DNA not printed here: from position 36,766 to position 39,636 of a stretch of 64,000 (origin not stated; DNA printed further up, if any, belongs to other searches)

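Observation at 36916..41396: A two-gene cassette pairs an atypical patatin-like phospholipase with a membrane-embedded metallophosphoesterase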

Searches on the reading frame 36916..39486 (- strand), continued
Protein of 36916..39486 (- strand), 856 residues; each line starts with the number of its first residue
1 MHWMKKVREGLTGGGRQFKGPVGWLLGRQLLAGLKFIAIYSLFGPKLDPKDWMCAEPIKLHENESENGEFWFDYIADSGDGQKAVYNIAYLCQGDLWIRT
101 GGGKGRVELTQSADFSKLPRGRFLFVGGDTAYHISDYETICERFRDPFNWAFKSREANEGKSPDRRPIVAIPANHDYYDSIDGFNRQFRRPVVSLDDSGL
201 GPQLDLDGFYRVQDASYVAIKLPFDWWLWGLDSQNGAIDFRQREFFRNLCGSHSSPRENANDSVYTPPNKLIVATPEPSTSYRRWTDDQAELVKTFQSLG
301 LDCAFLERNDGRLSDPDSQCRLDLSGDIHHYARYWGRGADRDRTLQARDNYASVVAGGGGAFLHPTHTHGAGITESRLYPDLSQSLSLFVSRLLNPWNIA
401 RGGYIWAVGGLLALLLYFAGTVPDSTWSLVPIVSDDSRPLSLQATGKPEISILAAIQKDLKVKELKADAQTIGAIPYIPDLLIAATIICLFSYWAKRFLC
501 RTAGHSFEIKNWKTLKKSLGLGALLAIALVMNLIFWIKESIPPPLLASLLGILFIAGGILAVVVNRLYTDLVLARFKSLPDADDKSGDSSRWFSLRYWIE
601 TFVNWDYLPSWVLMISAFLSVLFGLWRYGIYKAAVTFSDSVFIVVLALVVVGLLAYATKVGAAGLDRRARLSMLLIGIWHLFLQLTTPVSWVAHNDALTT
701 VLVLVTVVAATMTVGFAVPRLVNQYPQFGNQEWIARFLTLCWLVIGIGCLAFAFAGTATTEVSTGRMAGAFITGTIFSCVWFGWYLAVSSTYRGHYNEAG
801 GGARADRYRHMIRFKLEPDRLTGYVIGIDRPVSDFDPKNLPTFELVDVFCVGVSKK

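Call 87: search_protein_families(library=pfam, proteins=[L005:6428-7360:+, L006:8944-9876:+, L045:8927-9865:+, L061:12530-13402:+, L032:13956-14861:+, L072:10689-11555:+, L008:12673-14022:+, L041:12684-14042:+, L058:12330-13217:+, L063:6631-7479:+], max_evalue=0.001)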
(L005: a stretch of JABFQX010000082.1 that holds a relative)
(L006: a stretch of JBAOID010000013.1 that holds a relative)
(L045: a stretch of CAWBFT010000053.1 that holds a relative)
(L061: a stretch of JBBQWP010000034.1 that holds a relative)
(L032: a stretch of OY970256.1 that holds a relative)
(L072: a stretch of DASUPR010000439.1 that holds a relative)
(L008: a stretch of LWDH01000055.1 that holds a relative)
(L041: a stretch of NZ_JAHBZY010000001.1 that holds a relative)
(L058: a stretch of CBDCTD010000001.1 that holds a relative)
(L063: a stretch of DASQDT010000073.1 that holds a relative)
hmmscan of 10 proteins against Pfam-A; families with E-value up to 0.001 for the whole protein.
L005:6428-7360:+ (310 aa): 6 families
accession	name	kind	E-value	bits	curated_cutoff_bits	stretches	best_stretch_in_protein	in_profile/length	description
PF01764.32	Lipase_3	-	2.4e-18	66.8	22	1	107-249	2-134/140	Lipase (class 3)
PF00561.26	Abhydrolase_1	-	9.4e-08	32.4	25.8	1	171-242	58-131/245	alpha/beta hydrolase fold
PF12146.15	Hydrolase_4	-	1.1e-07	31.9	27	1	159-220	53-114/239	Serine aminopeptidase, S33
PF12697.13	Abhydrolase_6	-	0.00011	23.3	26.3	1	153-216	33-93/217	Alpha/beta hydrolase family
PF20408.4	Abhydrolase_11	-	0.00038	20.7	27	1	168-217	64-109/193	Alpha/beta hydrolase domain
PF07819.20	PGAP1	-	0.00062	20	24.3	1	172-228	79-140/233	PGAP1-like alpha/beta domain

L006:8944-9876:+ (310 aa): 2 families
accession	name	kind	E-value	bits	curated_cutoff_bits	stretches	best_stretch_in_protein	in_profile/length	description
PF01764.32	Lipase_3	-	5.4e-21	75.4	22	1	107-249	2-134/140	Lipase (class 3)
PF12146.15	Hydrolase_4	-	0.00043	20.1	27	1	159-212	56-105/239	Serine aminopeptidase, S33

L045:8927-9865:+ (312 aa): 5 families
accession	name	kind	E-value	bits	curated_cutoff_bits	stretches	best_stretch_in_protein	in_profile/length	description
PF01764.32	Lipase_3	-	1.2e-19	71.1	22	1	111-253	2-135/140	Lipase (class 3)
PF00561.26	Abhydrolase_1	-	3.4e-07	30.6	25.8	1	182-230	65-115/245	alpha/beta hydrolase fold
PF12146.15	Hydrolase_4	-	7e-05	22.7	27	1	169-219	62-109/239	Serine aminopeptidase, S33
PF12697.13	Abhydrolase_6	-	0.00041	21.5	26.3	1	164-222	47-94/217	Alpha/beta hydrolase family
PF00975.26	Thioesterase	-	0.00064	20.4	26.4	1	165-211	44-91/226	Thioesterase domain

L061:12530-13402:+ (290 aa): 6 families
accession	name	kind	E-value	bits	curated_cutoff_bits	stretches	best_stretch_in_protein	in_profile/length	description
PF07819.20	PGAP1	-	8.9e-08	32.6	24.3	1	82-131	83-135/233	PGAP1-like alpha/beta domain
PF05057.20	DUF676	-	6e-07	29.6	20.3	1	8-151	8-150/217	Putative serine esterase (DUF676)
PF00561.26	Abhydrolase_1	-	1.2e-06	28.8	25.8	1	7-167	2-145/245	alpha/beta hydrolase fold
PF02089.21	Palm_thioest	-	4.1e-06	27.1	26.8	1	7-134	1-119/254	Palmitoyl protein thioesterase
PF02450.21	LCAT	-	0.00013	21.8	21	1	73-139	107-176/392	Lecithin:cholesterol acyltransferase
PF24708.1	Lip_C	-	0.00049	19.4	27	0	113-146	151-181/380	Lipase-like, C-terminal domain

L032:13956-14861:+ (301 aa): 8 families
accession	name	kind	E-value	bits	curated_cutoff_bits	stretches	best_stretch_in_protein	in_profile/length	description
PF05057.20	DUF676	-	6.7e-09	36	20.3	1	77-162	55-151/217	Putative serine esterase (DUF676)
PF07819.20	PGAP1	-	1.2e-08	35.5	24.3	1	81-139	69-133/233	PGAP1-like alpha/beta domain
PF00561.26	Abhydrolase_1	-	4.5e-08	33.5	25.8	1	47-142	14-113/245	alpha/beta hydrolase fold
PF02089.21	Palm_thioest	-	9.7e-05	22.6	26.8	1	70-139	47-114/254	Palmitoyl protein thioesterase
PF12697.13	Abhydrolase_6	-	0.00013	23.1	26.3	1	59-269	23-214/217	Alpha/beta hydrolase family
PF02450.21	LCAT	-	0.00018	21.3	21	1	82-151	106-178/392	Lecithin:cholesterol acyltransferase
PF24096.1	DUF7379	-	0.00059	20.3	33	1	81-143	54-120/191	Domain of unknown function (DUF7379)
PF01674.24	Lipase_2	-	0.00061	19.8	20.3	1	82-151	59-128/219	Lipase (class 2)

L072:10689-11555:+ (288 aa): 7 families
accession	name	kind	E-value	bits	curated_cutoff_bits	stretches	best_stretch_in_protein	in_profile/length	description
PF00561.26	Abhydrolase_1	-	6.3e-11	42.8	25.8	1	5-157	2-139/245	alpha/beta hydrolase fold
PF07819.20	PGAP1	-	5.9e-09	36.5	24.3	1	62-128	64-137/233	PGAP1-like alpha/beta domain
PF12697.13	Abhydrolase_6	-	1.5e-06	29.4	26.3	1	6-220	1-188/217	Alpha/beta hydrolase family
PF05057.20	DUF676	-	7.6e-06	26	20.3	1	67-130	59-134/217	Putative serine esterase (DUF676)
PF01674.24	Lipase_2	-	1.9e-05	24.8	20.3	1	68-127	59-118/219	Lipase (class 2)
PF02089.21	Palm_thioest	-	0.00029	21.1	26.8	1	5-129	1-118/254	Palmitoyl protein thioesterase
PF24096.1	DUF7379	-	0.00034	21.1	33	1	65-129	52-120/191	Domain of unknown function (DUF7379)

L008:12673-14022:+ (449 aa): 2 families
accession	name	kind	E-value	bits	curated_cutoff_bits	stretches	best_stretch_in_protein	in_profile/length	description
PF05958.17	tRNA_U5-meth_tr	-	1.1e-18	67.9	23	1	262-438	173-350/357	tRNA (Uracil-5-)-methyltransferase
PF13649.12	Methyltransf_25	-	0.00053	21.1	27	0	295-356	1-62/97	Methyltransferase domain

L041:12684-14042:+ (452 aa): 5 families
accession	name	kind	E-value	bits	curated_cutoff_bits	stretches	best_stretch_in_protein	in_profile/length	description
PF05958.17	tRNA_U5-meth_tr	-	4.4e-19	69.2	23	1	91-438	4-350/357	tRNA (Uracil-5-)-methyltransferase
PF13649.12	Methyltransf_25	-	1.1e-05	26.4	27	1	295-356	1-62/97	Methyltransferase domain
PF13847.12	Methyltransf_31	-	1.9e-05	24.9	27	1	292-373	4-81/145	Methyltransferase domain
PF01938.26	TRAM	-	0.00014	22.1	21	1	6-54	9-60/61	TRAM domain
PF00398.26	RrnaAD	-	0.00029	20.5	24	1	272-354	11-90/263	Ribosomal RNA adenine dimethylase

L058:12330-13217:+ (295 aa): 1 family
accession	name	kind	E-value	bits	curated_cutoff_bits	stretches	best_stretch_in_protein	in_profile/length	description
PF06283.17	ThuA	-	2.2e-28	100.4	33.4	1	94-287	21-208/209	Trehalose utilisation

L063:6631-7479:+ (282 aa): 1 family
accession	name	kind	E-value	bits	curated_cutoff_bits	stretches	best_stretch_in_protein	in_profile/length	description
PF10974.15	DUF2804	-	7.1e-26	91.6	26.9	1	99-282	137-339/339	Domain of unknown function (DUF2804)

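Call 94: find_related_loci(query=A1, collection=viral_contigs, flank=5000)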
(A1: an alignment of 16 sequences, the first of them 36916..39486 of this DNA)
Query A1 (856 aa) in viral_contigs; peptide patterns used: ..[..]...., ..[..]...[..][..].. (x = any residue, [..] = any of these).
108 stretches matched a pattern, but none encodes a relative of the query by tblastn (E <= 1e-3).
